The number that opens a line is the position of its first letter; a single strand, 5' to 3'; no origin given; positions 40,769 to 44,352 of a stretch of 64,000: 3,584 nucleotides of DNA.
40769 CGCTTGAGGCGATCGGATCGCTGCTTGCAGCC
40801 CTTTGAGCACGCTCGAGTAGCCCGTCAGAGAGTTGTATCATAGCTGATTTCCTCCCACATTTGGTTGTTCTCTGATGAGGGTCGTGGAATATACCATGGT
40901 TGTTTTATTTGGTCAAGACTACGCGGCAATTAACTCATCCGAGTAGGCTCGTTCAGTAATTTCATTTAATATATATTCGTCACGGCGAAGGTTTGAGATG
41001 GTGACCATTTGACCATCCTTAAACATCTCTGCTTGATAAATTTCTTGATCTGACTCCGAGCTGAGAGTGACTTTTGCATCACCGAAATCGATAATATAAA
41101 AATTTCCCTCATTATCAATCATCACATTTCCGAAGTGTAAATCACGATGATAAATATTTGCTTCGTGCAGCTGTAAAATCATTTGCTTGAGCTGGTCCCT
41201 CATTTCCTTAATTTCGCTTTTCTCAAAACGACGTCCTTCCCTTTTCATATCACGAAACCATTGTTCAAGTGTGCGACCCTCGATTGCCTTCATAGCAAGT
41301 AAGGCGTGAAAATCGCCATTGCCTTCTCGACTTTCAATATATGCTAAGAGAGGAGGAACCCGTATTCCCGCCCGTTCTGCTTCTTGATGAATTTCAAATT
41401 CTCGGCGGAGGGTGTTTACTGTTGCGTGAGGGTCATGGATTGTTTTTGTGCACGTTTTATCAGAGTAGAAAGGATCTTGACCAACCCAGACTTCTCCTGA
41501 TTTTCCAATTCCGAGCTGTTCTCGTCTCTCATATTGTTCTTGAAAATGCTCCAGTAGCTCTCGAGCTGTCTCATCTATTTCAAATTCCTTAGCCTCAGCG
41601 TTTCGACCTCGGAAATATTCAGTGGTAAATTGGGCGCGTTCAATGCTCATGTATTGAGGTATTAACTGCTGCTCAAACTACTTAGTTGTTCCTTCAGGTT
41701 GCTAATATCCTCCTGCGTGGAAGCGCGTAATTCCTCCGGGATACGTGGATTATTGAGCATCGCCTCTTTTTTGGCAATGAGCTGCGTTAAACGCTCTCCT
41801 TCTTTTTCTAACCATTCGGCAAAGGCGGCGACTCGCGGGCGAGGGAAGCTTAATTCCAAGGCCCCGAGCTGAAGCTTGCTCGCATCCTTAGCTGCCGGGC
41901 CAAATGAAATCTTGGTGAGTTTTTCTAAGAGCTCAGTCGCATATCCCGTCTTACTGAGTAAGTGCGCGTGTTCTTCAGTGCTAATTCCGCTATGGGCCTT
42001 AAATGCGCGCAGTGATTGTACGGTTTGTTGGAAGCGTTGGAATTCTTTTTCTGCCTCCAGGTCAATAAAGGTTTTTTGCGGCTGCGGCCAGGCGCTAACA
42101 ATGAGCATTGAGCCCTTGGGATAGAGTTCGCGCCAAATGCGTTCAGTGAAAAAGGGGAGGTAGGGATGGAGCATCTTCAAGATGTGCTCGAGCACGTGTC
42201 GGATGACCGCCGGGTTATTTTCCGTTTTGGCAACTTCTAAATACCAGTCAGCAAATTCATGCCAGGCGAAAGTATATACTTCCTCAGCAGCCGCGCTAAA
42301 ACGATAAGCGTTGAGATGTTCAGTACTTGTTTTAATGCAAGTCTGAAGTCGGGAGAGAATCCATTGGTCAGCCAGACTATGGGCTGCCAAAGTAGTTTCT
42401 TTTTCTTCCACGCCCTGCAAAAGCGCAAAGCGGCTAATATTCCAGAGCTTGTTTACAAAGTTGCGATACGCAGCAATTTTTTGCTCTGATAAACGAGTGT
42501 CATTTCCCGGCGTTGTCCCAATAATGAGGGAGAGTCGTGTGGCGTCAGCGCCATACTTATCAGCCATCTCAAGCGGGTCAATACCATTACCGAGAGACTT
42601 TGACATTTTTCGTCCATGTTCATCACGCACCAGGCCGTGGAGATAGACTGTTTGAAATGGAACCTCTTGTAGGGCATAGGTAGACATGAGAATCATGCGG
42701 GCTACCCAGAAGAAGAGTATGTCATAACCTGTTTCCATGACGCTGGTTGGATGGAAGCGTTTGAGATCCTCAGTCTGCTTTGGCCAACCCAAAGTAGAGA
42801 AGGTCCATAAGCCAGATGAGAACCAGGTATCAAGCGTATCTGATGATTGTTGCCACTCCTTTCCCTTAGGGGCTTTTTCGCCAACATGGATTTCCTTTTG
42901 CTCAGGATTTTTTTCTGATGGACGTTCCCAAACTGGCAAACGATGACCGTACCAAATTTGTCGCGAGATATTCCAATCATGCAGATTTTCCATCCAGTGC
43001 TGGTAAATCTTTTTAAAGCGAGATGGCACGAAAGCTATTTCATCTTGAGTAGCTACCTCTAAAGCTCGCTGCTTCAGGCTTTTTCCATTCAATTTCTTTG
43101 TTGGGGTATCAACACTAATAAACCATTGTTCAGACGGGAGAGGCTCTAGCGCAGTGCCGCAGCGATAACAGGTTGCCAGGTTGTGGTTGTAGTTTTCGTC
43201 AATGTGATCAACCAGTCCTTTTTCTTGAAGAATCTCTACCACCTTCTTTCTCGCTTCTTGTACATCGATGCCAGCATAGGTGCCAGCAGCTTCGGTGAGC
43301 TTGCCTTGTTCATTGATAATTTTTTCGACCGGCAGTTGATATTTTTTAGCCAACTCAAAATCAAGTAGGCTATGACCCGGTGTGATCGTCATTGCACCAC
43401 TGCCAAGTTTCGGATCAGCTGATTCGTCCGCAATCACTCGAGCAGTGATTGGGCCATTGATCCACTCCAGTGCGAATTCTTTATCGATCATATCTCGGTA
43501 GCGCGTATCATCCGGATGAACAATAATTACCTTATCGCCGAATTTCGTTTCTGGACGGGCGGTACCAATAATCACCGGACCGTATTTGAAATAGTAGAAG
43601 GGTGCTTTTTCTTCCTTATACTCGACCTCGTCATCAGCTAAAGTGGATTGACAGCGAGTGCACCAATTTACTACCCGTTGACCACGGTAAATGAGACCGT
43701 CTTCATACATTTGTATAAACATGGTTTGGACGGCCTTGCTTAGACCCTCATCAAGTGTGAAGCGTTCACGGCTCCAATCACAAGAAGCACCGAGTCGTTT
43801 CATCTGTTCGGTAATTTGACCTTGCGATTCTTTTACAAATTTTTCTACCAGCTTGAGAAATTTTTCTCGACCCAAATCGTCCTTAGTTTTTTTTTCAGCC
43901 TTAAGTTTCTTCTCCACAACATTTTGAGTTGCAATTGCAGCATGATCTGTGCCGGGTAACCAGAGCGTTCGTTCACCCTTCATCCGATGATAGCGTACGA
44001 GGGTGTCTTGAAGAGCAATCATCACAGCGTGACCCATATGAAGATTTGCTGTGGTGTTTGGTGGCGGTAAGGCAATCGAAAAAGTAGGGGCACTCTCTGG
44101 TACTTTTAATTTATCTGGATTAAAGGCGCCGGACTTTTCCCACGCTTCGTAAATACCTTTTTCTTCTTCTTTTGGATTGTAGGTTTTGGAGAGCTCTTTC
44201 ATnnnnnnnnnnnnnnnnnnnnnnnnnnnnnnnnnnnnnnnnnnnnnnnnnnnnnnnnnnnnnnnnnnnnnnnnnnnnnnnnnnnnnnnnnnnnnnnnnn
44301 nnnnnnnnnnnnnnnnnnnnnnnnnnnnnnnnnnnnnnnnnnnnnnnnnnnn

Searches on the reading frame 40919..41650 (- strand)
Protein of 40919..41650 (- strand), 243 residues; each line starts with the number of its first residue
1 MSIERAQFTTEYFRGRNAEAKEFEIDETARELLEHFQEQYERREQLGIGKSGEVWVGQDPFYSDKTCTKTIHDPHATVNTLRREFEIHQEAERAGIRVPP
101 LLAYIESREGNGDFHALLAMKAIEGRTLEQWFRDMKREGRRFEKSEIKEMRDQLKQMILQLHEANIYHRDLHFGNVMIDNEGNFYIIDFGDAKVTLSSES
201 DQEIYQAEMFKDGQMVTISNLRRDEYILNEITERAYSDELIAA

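Call 7: search_protein_families(library=pfam, max_evalue=1, proteins=[window:40919-41650:-])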
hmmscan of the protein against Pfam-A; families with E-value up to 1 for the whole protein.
window:40919-41650:- (243 aa): 13 families
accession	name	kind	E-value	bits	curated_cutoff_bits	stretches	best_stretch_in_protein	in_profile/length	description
PF00069.31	Pkinase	-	1.6e-17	64.3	31.7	1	40-200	1-153/263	Protein kinase domain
PF06293.20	Kdo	-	4.9e-14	52.7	21.3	1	60-196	34-173/207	Lipopolysaccharide kinase (Kdo/WaaP) family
PF01636.29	APH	-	5.6e-11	43.1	23.2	2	142-194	141-199/239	Phosphotransferase enzyme family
PF01163.29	RIO1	-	2.2e-06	27.9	22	1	79-192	53-151/187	RIO domain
PF07714.23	PK_Tyr_Ser-Thr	-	3.2e-06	27.1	23.1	1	43-198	4-155/258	Protein tyrosine and serine/threonine kinase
PF03109.22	ABC1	-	7.5e-05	22.4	22.9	1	142-193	166-215/244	ABC1 atypical kinase-like domain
PF12330.14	Haspin_kinase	-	9.2e-05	22.1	25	1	136-205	190-263/364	Haspin like kinase domain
PF19974.5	TCAD9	-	0.00019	21.1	40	1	164-193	297-325/429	Ternary complex associated domain 9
PF22303.2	OspG_kinase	-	0.0018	18.8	27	1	152-199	88-137/152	Protein kinase OspG, kinase domain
PF06176.17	WaaY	-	0.027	14.5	20.3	1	148-195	138-184/229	Lipopolysaccharide core biosynthesis protein (WaaY)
PF09831.14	DUF2058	-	0.23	12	25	1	120-163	41-84/174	Uncharacterized protein conserved in bacteria (DUF2058)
PF19491.4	DUF6026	-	0.25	11.7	26.6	1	140-164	18-42/51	Family of unknown function (DUF6026)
PF24026.1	DUF7337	-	0.27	11.8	30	1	17-46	19-48/61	Family of unknown function (DUF7337)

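Call 111: search_solved_structures(query=window:40919-41650:-, max_evalue=0.001)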
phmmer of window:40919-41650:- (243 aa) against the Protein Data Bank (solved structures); distinct sequences matched with E-value up to 0.001: 190 (the best 60 are shown).
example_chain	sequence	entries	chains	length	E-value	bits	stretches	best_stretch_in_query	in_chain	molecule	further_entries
9ymt_A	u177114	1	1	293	1.9e-08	37.4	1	37-196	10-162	Serine/Threonine Kinase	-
4eqm_A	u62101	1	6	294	1.9e-08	37.4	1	37-196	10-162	Protein kinase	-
4apc_A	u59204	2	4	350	2e-07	34.1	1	33-197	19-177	SERINE/THREONINE-PROTEIN KINASE NEK1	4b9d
4ow8_A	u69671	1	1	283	3.5e-06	30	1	40-195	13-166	Serine/threonine-protein kinase PknA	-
9tmq_A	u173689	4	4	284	3.5e-06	30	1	40-195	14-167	Serine/threonine-protein kinase PknA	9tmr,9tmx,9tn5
6b2q_A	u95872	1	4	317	4.6e-06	29.6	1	40-195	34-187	Serine/threonine-protein kinase PknA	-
4x3f_A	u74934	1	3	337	5.5e-06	29.4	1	40-195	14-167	Serine/threonine-protein kinase PknA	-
8d7m_A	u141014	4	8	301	7.1e-06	29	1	39-204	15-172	Casein kinase I isoform delta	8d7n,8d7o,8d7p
6rcg_A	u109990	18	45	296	8e-06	28.9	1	39-204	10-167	Casein kinase I isoform delta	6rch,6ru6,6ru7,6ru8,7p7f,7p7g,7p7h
3uys_A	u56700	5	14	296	8.2e-06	28.8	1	39-204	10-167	Casein kinase I isoform delta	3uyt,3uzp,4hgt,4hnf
5x17_A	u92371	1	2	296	8.4e-06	28.8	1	39-204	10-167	Casein kinase I isoform delta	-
6pxp_A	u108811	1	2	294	8.5e-06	28.8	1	39-204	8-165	Casein kinase I isoform delta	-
5ih4_A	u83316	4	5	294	8.5e-06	28.8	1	39-204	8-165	Casein kinase I isoform delta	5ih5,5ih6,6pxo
5mqv_A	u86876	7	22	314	8.8e-06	28.7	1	39-204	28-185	Casein kinase I isoform delta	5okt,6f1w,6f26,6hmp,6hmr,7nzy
8vxd_A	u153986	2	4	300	8.8e-06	28.7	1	39-204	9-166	Casein kinase I isoform delta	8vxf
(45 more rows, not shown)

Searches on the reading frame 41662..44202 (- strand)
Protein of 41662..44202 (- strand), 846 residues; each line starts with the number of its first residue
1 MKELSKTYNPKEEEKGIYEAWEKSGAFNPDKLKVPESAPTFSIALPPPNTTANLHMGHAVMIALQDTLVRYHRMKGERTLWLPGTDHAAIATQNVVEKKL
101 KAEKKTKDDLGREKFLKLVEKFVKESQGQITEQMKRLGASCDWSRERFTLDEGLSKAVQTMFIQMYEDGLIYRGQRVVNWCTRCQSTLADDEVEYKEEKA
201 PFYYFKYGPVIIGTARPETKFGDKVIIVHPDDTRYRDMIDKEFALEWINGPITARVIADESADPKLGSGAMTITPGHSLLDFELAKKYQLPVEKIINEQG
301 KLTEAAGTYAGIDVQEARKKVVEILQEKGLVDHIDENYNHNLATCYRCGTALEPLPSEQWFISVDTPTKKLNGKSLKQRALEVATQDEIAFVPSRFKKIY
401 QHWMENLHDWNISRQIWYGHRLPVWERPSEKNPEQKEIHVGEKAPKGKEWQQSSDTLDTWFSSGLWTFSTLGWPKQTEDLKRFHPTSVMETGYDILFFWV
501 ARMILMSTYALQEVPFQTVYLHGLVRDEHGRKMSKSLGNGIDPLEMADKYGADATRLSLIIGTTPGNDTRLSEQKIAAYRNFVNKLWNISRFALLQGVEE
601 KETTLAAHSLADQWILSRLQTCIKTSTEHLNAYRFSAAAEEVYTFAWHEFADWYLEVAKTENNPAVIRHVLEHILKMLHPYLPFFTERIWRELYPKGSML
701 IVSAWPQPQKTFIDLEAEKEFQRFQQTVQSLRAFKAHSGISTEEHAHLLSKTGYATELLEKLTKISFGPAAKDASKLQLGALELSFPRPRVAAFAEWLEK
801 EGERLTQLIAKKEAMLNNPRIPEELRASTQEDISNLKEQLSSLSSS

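Call 106: list_cluster_members(proteins=[window:41662-44202:-, window:40919-41650:-, L086:2422-5877:-, L086:6462-6935:+, L003:8008-10962:+, L002:7683-7997:-, L002:7020-7553:-, L002:6001-7023:+, L003:5977-7053:+])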
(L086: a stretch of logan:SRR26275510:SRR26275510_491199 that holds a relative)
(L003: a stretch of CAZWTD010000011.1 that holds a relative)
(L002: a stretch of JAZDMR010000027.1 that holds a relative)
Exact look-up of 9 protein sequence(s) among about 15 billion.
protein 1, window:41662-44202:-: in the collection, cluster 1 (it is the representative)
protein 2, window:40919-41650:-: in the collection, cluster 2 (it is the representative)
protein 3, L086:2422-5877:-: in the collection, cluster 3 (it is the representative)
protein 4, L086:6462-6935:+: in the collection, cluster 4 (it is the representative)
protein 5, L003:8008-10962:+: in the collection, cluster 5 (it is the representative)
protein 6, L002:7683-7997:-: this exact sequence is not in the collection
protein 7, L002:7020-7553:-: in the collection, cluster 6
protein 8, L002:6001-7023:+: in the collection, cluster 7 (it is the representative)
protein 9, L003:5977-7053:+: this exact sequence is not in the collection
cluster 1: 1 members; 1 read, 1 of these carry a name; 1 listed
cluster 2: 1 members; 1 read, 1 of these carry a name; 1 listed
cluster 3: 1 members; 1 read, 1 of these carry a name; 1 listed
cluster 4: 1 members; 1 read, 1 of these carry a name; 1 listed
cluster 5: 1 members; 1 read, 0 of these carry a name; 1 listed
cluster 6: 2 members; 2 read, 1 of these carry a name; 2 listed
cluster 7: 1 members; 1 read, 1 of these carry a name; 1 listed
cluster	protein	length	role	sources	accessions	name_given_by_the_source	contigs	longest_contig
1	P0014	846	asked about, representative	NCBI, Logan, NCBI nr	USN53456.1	MAG: valine--tRNA ligase [Candidatus Nomurabacteria bacterium]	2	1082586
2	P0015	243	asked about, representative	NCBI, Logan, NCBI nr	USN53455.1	MAG: protein kinase family protein [Candidatus Nomurabacteria bacterium]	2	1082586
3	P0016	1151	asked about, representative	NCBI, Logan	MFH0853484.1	MAG: class I tRNA ligase family protein [bacterium]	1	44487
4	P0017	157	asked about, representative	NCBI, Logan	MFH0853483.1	MAG: Rid family hydrolase [bacterium]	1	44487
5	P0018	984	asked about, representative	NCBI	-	-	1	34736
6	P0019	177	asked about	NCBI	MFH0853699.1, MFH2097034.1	MAG: CDP-alcohol phosphatidyltransferase family protein [bacterium]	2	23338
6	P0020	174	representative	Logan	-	-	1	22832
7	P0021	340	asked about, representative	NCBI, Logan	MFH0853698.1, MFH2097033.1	MAG: tRNA (adenosine(37)-N6)-threonylcarbamoyltransferase complex transferase subunit ...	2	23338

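Call 107: find_encoding_contigs(protein=P0020, flank=7000)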
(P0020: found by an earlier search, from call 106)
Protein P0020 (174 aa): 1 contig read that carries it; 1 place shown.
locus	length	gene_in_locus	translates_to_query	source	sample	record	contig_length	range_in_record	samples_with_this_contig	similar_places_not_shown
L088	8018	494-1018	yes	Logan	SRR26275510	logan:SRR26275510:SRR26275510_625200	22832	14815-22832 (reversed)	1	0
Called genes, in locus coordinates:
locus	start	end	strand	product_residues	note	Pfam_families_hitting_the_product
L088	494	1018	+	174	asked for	PF01066:CDP-OH_P_transf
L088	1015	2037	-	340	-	PF00814:TsaD, PF22521:HypF_C_2 (weak)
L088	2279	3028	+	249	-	-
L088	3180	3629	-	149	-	-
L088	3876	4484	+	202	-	-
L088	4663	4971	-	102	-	-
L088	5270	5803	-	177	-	-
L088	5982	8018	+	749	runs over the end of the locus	PF00932:LTD, PF00801:PKD, PF18911:PKD_4, PF00932:LTD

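Call 109: find_encoding_contigs(protein=P0017, flank=6000, max_places=4)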
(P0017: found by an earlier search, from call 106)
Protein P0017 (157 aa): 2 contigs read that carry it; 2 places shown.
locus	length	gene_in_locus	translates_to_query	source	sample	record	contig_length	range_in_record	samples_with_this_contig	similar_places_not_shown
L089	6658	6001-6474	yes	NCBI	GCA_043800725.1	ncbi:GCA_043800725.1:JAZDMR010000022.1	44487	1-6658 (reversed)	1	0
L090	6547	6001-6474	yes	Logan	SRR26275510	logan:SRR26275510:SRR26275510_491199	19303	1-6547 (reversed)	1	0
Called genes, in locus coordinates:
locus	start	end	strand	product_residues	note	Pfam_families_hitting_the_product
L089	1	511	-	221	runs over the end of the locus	-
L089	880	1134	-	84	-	-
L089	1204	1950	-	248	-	PF06293:Kdo, PF00069:Pkinase, PF07714:PK_Tyr_Ser-Thr (weak), PF01636:APH (faint)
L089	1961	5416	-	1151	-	PF00133:tRNA-synt_1, PF09334:tRNA-synt_1g, PF00300:His_Phos_1, PF00133:tRNA-synt_1, PF08264:Anticodon_1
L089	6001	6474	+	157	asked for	PF01042:Ribonuc_L-PSP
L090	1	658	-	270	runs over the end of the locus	-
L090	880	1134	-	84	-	-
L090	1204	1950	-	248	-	PF06293:Kdo, PF00069:Pkinase, PF07714:PK_Tyr_Ser-Thr (weak), PF01636:APH (faint)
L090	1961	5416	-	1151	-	PF00133:tRNA-synt_1, PF09334:tRNA-synt_1g, PF00300:His_Phos_1, PF00133:tRNA-synt_1, PF08264:Anticodon_1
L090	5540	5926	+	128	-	-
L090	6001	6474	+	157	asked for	PF01042:Ribonuc_L-PSP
